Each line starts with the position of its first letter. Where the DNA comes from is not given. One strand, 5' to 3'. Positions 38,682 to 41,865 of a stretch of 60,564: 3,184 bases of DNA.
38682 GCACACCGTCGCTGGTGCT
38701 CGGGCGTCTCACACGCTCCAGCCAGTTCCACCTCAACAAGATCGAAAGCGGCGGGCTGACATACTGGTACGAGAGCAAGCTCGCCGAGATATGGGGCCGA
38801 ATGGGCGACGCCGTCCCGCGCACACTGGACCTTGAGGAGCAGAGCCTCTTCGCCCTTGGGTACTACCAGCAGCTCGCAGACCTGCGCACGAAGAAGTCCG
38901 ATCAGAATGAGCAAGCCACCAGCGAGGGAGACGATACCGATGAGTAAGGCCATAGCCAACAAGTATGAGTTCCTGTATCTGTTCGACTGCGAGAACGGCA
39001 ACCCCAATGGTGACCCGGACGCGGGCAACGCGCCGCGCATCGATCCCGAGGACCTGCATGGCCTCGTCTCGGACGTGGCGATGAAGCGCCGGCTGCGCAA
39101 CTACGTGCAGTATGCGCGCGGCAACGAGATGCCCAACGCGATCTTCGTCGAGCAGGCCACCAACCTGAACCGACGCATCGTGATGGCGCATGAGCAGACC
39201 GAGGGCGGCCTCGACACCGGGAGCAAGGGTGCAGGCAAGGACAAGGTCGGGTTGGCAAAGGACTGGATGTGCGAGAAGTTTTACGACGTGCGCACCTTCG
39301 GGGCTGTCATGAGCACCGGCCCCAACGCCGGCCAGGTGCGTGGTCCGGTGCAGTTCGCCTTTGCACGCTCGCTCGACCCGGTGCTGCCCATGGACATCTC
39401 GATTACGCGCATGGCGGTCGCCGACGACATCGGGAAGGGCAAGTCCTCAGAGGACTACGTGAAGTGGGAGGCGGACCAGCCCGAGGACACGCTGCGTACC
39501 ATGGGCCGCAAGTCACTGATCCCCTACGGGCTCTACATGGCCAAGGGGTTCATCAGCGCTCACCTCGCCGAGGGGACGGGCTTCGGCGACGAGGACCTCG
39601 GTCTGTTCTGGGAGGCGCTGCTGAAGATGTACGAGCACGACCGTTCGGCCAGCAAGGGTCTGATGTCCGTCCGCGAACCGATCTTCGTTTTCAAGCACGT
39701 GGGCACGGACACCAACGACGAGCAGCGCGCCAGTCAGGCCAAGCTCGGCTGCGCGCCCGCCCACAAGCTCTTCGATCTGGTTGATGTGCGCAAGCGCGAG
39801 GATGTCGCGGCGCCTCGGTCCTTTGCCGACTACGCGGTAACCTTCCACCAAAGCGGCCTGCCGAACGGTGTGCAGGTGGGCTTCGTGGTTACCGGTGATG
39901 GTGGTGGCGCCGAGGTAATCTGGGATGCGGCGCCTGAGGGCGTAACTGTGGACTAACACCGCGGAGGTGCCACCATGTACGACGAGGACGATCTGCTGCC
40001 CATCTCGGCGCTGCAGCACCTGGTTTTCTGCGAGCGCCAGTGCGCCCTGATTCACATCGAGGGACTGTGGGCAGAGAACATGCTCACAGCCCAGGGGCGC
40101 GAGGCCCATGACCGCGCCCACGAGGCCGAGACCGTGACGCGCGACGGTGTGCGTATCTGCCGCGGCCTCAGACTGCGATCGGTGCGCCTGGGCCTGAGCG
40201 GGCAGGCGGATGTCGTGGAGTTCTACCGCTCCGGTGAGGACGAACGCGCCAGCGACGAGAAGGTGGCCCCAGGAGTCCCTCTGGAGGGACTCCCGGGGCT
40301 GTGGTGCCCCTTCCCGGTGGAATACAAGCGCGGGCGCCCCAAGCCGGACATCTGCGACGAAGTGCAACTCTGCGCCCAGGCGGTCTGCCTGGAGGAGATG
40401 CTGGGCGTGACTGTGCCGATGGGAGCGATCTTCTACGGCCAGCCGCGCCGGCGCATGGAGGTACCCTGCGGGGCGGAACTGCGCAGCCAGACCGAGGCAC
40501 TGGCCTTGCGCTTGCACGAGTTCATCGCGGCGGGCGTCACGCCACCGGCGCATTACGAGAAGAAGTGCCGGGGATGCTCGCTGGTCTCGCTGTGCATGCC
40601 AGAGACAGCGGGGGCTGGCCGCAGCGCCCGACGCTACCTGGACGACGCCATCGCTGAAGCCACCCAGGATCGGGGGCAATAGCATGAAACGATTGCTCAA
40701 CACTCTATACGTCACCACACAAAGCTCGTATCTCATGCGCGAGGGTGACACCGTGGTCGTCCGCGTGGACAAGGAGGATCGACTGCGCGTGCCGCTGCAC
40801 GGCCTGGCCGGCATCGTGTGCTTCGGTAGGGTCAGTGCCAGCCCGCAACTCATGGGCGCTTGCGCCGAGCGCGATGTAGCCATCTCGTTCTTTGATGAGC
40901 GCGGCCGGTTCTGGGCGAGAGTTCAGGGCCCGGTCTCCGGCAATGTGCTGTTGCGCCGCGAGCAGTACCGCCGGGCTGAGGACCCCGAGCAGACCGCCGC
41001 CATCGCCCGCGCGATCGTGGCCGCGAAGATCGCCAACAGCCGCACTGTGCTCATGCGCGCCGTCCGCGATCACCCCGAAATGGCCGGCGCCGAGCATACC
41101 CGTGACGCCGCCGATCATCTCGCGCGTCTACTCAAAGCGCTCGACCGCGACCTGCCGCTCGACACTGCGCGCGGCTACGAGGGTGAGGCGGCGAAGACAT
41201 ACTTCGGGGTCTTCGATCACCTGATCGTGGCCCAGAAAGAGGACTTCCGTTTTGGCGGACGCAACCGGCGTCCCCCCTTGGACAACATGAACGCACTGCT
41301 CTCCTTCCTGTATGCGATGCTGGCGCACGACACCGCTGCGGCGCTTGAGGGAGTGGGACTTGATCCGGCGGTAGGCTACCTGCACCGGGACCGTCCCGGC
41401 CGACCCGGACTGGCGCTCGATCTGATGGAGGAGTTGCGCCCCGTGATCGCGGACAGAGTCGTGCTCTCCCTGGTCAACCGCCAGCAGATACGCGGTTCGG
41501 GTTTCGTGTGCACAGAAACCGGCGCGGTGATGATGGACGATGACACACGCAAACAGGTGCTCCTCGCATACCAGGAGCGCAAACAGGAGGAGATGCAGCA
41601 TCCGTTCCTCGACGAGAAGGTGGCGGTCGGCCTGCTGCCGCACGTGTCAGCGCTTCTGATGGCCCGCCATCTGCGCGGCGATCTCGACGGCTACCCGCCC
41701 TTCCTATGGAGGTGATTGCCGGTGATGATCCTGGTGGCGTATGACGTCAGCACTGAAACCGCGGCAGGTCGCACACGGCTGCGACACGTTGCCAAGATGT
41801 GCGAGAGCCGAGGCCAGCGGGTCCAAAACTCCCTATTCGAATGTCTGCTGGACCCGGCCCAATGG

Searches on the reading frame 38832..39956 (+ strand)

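Call 84: search_protein_families(library=pfam, proteins=[window:38832-39956:+], max_evalue=0.00001)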
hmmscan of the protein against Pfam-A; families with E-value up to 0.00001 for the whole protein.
window:38832-39956:+ (374 aa): 1 family
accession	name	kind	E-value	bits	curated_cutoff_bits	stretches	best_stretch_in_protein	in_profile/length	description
PF05107.17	Cas_Cas7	-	2.8e-92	309.2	33.2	1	43-338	1-248/249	CRISPR-associated protein Cas7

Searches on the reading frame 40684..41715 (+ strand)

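Call 84: search_protein_families(library=pfam, proteins=[window:40684-41715:+], max_evalue=0.00001)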
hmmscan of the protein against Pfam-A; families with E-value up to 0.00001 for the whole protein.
window:40684-41715:+ (343 aa): 1 family
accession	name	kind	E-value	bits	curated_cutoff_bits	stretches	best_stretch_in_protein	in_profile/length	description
PF01867.21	Cas_Cas1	-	2.9e-104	348.7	22.3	1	8-298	1-283/283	CRISPR associated protein Cas1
